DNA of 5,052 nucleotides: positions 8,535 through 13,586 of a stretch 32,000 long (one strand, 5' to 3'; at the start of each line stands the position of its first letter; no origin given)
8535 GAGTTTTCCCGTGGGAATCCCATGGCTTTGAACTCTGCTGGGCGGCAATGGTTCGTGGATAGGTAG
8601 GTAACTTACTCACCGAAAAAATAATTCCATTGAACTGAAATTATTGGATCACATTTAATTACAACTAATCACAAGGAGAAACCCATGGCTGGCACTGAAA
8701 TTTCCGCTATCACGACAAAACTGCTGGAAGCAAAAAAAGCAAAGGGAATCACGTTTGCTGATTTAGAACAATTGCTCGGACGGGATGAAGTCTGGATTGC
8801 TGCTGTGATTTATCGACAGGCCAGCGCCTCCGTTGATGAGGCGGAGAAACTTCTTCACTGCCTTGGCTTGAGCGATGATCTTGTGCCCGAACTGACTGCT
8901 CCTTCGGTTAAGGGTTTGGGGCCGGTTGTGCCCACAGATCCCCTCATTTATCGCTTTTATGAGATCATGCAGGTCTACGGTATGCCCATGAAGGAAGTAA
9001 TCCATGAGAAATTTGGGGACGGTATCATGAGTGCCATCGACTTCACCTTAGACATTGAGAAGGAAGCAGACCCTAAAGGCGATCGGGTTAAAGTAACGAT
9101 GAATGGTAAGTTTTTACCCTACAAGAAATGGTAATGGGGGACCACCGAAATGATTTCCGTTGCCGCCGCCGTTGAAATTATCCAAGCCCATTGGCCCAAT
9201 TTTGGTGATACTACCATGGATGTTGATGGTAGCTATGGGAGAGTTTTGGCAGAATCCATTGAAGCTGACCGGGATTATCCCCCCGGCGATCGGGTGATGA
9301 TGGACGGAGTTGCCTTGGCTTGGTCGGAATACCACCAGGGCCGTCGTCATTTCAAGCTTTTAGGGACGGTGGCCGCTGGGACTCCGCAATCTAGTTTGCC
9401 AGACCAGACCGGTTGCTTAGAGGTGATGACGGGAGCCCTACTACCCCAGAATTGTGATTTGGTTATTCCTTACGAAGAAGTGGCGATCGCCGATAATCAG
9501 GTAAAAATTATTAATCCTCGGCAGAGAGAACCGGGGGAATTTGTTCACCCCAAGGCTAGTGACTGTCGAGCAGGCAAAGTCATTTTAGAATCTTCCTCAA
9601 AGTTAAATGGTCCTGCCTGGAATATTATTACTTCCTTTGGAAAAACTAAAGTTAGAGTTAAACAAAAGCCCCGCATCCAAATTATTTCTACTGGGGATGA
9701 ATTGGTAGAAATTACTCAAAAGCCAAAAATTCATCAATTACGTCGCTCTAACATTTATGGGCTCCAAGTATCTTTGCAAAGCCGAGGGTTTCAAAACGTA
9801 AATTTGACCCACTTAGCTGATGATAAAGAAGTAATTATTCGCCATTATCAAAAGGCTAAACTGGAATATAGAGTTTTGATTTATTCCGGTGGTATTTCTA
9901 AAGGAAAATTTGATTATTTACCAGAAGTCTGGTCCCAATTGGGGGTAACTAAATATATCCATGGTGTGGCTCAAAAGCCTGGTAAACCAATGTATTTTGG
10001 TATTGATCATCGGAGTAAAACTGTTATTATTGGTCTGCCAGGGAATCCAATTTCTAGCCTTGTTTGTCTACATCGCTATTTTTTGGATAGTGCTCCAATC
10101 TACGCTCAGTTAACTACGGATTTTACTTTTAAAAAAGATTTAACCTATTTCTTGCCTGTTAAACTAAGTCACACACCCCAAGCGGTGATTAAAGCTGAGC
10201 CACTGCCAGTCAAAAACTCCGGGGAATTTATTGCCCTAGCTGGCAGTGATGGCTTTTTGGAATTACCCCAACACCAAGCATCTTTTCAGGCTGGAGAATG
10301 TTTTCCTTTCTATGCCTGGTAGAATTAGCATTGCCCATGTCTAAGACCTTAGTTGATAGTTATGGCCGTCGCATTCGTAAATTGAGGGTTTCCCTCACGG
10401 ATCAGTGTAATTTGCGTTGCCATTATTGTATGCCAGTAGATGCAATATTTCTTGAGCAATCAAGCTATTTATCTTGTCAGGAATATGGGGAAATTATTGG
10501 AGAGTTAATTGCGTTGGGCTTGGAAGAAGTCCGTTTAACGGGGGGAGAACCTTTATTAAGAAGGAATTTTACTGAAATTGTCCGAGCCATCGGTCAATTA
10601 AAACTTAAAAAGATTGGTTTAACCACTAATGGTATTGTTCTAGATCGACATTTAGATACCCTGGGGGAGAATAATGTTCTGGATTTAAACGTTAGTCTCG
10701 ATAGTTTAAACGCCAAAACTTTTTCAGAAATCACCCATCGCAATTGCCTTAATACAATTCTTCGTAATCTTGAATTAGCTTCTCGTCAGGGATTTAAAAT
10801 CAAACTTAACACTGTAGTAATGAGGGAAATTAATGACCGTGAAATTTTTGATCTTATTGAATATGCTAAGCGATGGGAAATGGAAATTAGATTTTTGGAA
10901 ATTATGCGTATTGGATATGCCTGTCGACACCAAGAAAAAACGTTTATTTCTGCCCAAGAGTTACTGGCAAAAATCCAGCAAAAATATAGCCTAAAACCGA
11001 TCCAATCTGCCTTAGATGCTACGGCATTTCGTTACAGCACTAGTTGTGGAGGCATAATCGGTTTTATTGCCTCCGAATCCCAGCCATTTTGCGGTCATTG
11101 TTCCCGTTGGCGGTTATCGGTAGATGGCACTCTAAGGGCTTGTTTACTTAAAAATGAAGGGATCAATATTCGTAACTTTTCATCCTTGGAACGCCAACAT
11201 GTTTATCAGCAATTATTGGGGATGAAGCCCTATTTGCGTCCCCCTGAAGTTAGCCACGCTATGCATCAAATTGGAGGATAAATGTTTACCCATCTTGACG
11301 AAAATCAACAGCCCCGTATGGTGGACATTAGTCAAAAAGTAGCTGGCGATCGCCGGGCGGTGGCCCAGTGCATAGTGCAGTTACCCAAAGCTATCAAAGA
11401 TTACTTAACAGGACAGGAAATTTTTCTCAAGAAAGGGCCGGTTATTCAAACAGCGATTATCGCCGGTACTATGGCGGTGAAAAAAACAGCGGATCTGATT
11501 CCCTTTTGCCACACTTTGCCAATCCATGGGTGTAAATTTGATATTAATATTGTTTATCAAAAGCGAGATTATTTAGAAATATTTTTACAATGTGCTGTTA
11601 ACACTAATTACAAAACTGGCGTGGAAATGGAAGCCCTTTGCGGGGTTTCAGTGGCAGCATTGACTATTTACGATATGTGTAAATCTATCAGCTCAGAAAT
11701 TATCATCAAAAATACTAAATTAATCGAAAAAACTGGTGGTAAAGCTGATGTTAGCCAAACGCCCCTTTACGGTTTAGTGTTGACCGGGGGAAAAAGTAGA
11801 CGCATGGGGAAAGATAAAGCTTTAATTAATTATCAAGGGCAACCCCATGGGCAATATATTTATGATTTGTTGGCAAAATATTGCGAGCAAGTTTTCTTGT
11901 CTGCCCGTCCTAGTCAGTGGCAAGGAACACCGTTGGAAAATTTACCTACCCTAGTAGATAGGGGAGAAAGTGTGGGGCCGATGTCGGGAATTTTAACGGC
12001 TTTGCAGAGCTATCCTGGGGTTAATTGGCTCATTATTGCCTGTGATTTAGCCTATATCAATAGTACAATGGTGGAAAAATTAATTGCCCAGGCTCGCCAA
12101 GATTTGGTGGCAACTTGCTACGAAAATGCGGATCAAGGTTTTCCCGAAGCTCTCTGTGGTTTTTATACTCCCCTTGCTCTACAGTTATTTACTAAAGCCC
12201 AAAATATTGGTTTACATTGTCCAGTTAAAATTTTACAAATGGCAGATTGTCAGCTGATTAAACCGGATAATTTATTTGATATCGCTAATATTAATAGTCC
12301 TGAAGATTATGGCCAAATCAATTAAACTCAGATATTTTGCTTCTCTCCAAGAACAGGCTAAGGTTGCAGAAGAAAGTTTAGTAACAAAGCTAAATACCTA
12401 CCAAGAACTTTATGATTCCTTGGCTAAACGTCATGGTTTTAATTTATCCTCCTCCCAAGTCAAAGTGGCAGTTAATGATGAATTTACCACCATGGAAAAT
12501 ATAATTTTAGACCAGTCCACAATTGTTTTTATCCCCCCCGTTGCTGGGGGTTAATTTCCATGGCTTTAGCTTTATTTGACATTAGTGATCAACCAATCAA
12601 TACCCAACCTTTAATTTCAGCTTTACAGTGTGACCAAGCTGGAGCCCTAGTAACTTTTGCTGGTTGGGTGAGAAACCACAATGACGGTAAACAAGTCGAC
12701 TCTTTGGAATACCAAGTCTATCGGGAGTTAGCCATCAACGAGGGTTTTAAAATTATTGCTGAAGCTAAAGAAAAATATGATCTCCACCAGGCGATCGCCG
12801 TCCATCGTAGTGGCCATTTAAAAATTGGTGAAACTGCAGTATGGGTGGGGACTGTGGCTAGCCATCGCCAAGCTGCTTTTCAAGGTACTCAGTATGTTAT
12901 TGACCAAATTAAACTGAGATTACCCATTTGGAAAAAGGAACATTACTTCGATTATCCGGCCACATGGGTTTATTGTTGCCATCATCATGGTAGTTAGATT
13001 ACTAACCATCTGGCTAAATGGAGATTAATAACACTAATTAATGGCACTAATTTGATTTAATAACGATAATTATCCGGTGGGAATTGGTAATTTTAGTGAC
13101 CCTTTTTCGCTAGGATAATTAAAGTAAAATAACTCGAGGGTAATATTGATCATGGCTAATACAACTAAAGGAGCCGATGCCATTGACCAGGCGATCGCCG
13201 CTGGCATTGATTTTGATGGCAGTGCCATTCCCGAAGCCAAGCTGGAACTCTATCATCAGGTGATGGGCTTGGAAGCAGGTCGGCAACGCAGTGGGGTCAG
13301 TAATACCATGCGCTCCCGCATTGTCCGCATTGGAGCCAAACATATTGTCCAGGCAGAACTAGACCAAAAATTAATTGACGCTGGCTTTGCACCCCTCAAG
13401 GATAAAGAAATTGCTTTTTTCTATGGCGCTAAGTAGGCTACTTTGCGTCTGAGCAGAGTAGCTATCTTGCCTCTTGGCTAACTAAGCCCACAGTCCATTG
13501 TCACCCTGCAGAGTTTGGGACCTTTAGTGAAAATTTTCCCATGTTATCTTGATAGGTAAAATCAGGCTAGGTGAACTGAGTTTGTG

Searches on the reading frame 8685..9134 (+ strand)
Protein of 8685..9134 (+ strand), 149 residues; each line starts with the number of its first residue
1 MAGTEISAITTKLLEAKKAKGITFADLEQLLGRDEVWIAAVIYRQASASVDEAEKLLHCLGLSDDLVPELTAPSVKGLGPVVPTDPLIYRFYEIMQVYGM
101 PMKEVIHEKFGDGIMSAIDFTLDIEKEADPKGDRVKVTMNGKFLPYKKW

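Call 7: search_protein_families(library=pfam, proteins=[window:8685-9134:+], max_evalue=0.001)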
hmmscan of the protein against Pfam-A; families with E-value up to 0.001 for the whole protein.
window:8685-9134:+ (149 aa): 3 families
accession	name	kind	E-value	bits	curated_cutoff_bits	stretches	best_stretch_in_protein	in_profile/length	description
PF02560.19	Cyanate_lyase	-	4.2e-38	129.4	25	1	81-148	2-69/69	Cyanate lyase C-terminal domain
PF21291.3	CYNS_N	-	2.1e-05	24.8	27.1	1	8-70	3-65/69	Cyanate hydratase, N-terminal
PF13560.12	HTH_31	-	0.0007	20.3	27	0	16-70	9-64/64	Helix-turn-helix domain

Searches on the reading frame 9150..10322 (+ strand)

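Call 7: search_protein_families(library=pfam, proteins=[window:9150-10322:+], max_evalue=0.001)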
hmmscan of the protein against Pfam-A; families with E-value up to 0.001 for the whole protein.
window:9150-10322:+ (390 aa): 3 families
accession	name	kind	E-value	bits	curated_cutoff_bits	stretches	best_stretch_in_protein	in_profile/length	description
PF03453.22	MoeA_N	-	1.3e-31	109.8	30.8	1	2-164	1-160/160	MoeA N-terminal region (domain I and II)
PF00994.29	MoCF_biosynth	-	2.5e-20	73.1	26.6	1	178-311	2-138/144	Probable molybdopterin binding domain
PF03454.20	MoeA_C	-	2.7e-15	56.8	22.1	1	319-389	2-71/72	MoeA C-terminal region (domain IV)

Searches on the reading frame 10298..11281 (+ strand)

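Call 7: search_protein_families(library=pfam, proteins=[window:10298-11281:+], max_evalue=0.001)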
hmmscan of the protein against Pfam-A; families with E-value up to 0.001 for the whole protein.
window:10298-11281:+ (327 aa): 3 families
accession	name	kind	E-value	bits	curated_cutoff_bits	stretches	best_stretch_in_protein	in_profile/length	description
PF04055.27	Radical_SAM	-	8.6e-30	104.5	29.5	1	31-189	1-165/166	Radical SAM superfamily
PF06463.18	Mob_synth_C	-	4.5e-25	88.5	37.4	1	195-297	1-104/128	Molybdenum Cofactor Synthesis C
PF13353.11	Fer4_12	-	1e-07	32.8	22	1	34-121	12-100/137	4Fe-4S single cluster domain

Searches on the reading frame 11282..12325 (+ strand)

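Call 7: search_protein_families(library=pfam, proteins=[window:11282-12325:+], max_evalue=0.001)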
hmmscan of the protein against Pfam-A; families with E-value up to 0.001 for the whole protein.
window:11282-12325:+ (347 aa): 2 families
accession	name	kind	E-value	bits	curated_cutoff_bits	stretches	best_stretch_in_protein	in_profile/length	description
PF01967.27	MoaC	-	9.2e-45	152.4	27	1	13-153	1-136/136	MoaC family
PF12804.13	NTP_transf_3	-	7.3e-27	94.9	27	1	164-291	1-131/160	MobA-like NTP transferase domain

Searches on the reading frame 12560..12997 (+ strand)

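Call 7: search_protein_families(library=pfam, proteins=[window:12560-12997:+], max_evalue=0.001)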
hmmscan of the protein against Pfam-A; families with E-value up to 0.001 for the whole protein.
window:12560-12997:+ (145 aa): 1 family
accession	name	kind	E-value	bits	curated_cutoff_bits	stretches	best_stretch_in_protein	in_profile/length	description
PF02391.22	MoaE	-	8.4e-35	119.8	23.4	1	8-118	1-112/114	MoaE protein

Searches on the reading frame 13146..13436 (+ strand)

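Call 8: search_protein_families(library=pfam, proteins=[window:13146-13436:+], max_evalue=0.001)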
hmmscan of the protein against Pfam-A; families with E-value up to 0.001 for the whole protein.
window:13146-13436:+ (96 aa): 1 family
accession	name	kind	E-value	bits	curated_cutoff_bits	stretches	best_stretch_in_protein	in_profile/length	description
PF13319.11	DUF4090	-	6.8e-45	151.7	22.7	1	9-92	1-84/84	Protein of unknown function (DUF4090)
